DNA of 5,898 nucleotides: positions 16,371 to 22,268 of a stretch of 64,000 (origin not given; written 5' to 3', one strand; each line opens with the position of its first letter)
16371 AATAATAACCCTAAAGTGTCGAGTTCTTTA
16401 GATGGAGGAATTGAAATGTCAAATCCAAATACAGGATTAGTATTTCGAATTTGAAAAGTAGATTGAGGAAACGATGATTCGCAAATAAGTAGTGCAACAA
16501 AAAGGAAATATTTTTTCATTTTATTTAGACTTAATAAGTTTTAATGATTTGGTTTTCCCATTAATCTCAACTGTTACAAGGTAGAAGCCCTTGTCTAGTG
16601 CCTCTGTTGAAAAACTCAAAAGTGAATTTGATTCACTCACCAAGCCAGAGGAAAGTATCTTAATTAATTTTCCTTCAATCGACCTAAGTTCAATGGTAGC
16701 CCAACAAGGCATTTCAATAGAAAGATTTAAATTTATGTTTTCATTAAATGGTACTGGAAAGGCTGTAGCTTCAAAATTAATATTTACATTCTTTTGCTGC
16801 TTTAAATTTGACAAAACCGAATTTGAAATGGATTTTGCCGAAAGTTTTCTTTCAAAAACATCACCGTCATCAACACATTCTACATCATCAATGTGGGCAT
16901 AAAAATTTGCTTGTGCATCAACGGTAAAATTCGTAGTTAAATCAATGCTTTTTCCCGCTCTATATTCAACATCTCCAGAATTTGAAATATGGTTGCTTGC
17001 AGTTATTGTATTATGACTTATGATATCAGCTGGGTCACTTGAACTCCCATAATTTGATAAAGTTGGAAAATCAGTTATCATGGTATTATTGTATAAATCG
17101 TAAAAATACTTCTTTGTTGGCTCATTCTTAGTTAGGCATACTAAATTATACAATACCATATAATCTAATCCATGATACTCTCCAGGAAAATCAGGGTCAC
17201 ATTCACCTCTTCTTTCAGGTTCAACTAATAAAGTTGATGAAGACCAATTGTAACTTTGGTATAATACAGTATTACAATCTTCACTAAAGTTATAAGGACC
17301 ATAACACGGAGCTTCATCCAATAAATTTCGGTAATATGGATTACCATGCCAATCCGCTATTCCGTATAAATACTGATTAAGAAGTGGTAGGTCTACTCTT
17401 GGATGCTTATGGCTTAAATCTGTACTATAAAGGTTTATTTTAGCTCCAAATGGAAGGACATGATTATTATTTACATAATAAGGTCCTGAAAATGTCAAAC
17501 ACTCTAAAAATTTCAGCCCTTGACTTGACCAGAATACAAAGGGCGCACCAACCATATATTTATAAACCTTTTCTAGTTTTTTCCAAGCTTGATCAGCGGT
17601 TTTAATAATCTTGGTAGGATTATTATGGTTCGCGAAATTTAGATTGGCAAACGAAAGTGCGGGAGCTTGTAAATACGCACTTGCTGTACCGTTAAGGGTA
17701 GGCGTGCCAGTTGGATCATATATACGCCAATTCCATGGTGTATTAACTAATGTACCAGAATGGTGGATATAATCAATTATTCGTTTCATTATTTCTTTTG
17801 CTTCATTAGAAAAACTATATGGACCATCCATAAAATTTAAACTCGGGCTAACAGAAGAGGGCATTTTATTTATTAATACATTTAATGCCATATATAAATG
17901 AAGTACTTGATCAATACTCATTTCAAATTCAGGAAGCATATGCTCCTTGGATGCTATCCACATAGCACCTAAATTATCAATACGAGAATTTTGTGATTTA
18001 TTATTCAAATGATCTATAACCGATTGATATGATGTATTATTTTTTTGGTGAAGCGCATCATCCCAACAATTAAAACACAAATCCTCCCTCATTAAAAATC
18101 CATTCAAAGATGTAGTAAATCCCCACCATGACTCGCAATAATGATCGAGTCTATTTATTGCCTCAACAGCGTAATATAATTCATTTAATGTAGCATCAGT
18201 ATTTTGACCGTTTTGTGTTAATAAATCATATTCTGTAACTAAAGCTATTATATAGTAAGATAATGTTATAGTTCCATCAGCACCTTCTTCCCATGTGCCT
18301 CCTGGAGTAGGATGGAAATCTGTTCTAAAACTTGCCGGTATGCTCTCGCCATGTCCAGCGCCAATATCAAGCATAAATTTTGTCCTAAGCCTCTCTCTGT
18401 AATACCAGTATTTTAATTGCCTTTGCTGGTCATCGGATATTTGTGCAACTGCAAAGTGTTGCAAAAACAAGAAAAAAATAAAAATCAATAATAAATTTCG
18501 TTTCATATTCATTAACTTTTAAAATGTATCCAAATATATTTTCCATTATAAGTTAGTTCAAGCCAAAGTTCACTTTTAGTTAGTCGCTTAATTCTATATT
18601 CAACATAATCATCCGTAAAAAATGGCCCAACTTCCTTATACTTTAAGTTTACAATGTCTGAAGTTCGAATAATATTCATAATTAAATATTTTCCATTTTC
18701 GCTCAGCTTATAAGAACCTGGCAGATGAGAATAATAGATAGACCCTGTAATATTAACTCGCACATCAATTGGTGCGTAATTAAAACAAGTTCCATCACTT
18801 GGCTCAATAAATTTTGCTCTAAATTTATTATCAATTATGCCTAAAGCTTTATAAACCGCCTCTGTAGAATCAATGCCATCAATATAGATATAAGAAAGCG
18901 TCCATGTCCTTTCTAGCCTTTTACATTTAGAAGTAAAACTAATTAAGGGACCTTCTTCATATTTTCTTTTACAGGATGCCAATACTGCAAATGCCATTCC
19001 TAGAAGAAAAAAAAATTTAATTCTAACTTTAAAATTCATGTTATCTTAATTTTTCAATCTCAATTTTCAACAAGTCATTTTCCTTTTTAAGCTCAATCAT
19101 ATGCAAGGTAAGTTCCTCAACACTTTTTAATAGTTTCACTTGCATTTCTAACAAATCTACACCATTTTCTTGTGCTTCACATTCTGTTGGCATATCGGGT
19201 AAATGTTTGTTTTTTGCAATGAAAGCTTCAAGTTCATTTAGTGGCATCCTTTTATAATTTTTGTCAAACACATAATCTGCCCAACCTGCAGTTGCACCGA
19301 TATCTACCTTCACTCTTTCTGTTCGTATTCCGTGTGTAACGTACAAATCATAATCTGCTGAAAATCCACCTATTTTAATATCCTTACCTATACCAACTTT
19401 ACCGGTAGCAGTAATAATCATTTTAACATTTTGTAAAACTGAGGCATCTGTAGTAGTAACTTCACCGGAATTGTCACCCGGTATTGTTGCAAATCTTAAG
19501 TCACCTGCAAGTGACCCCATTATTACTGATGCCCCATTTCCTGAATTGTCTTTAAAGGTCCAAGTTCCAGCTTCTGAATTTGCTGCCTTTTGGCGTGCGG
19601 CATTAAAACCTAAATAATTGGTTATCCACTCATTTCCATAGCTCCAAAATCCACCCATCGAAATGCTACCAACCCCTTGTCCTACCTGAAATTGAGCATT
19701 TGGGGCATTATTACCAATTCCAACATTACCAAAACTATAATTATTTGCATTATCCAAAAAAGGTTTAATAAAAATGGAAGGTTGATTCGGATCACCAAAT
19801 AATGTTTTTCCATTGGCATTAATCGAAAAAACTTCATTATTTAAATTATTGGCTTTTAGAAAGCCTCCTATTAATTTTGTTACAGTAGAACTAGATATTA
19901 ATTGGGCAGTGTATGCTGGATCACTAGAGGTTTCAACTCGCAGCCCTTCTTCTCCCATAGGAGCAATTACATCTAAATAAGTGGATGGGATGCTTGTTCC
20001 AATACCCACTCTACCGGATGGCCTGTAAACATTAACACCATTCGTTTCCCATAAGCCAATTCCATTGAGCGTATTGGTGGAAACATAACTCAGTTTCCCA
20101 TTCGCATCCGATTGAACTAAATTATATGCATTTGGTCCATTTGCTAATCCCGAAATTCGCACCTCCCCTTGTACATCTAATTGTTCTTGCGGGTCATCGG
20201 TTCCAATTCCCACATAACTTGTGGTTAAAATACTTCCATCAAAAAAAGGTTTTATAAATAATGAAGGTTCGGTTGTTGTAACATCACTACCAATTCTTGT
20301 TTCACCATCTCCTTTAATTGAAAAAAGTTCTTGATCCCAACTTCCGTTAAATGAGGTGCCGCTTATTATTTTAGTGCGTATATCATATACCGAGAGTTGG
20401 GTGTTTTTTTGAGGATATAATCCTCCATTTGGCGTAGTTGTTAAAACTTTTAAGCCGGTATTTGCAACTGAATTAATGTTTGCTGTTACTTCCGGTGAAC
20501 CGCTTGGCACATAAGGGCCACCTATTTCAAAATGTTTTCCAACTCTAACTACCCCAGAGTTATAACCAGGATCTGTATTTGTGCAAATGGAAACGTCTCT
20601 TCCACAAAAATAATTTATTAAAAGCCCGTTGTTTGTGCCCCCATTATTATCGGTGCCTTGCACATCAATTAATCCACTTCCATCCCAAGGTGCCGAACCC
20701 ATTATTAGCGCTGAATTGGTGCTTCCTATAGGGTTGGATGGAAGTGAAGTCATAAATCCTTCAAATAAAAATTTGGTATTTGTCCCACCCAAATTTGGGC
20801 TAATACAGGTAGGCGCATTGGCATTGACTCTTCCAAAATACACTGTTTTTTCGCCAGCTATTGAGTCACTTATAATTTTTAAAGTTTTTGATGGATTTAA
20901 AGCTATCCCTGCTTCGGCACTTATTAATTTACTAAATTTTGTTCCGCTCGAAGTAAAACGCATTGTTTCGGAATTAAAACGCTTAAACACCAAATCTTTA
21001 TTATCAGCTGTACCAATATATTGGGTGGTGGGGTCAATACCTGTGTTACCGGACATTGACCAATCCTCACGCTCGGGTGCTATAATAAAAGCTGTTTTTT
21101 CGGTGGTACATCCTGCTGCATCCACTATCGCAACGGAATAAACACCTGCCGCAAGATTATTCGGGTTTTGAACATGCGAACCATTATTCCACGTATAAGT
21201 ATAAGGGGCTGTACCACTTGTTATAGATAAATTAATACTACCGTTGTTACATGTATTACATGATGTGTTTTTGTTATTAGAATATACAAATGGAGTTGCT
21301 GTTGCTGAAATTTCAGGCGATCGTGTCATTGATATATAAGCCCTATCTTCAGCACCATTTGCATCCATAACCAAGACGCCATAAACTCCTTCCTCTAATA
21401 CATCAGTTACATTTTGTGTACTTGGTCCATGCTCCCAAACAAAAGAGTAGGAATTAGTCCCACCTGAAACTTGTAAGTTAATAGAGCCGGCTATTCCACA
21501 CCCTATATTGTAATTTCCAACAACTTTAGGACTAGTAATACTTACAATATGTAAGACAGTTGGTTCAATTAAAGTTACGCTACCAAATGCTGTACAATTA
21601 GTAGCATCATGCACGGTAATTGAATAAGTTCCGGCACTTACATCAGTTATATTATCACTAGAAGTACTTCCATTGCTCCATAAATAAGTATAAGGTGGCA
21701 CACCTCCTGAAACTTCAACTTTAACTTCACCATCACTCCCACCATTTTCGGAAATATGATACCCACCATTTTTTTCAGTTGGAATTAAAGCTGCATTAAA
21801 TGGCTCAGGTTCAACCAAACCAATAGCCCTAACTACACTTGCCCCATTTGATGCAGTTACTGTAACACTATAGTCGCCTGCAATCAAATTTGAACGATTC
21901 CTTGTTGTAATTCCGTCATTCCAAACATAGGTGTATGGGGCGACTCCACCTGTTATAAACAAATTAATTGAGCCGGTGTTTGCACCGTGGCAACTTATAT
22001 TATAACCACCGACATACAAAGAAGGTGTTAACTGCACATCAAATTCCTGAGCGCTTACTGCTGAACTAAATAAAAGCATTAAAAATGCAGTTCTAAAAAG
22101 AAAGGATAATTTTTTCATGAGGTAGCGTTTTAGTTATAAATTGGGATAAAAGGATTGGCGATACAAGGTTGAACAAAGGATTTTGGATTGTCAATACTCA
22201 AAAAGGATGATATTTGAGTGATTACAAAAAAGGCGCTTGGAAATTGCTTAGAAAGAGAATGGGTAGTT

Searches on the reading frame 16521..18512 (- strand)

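Call 51: search_protein_families(library=pfam, proteins=[window:16521-18512:-], max_evalue=0.001)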
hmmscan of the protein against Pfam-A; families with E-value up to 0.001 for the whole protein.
window:16521-18512:- (663 aa): 1 family
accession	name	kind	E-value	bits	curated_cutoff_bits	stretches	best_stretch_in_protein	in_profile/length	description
PF18962.6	Por_Secre_tail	-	4.1e-05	24.2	27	1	585-660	2-74/75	Secretion system C-terminal sorting domain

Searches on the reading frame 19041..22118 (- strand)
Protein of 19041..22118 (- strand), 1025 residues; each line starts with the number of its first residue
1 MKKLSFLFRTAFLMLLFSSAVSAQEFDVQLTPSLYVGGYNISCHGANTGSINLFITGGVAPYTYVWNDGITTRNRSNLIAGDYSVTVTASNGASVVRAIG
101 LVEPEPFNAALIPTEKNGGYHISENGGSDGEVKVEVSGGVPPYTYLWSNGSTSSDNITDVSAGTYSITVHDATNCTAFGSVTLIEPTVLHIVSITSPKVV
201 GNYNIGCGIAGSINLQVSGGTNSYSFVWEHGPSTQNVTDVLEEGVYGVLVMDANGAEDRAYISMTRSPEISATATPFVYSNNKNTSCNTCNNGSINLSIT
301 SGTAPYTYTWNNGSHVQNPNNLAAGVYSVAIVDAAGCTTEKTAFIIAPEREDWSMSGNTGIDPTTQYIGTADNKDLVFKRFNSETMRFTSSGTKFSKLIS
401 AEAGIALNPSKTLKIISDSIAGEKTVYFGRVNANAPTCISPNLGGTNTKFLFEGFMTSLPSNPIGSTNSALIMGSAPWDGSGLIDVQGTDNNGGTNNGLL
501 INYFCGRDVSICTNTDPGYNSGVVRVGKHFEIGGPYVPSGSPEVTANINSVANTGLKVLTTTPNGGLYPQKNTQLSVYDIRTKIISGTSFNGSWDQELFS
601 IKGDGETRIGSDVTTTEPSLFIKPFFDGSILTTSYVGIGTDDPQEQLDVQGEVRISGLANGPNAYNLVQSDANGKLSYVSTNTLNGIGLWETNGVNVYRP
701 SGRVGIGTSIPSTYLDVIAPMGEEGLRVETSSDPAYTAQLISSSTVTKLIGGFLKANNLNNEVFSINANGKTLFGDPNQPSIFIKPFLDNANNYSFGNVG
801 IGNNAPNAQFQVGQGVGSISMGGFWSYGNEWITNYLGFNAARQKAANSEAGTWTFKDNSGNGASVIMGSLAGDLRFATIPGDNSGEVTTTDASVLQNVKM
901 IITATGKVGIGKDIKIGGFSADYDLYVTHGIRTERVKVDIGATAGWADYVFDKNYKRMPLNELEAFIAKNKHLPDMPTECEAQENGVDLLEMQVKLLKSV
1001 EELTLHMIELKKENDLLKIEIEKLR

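Call 51: search_protein_families(library=pfam, proteins=[window:19041-22118:-], max_evalue=0.001)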
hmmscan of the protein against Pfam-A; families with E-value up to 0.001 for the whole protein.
window:19041-22118:- (1025 aa): 2 families
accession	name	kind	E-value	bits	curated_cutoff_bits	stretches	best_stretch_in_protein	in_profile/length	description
PF13573.12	SprB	-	2.3e-32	110.8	28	3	125-152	10-37/37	SprB repeat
PF23585.1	DUF7137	-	4.6e-05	23.6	27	0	299-341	60-105/137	Domain of unknown function (DUF7137)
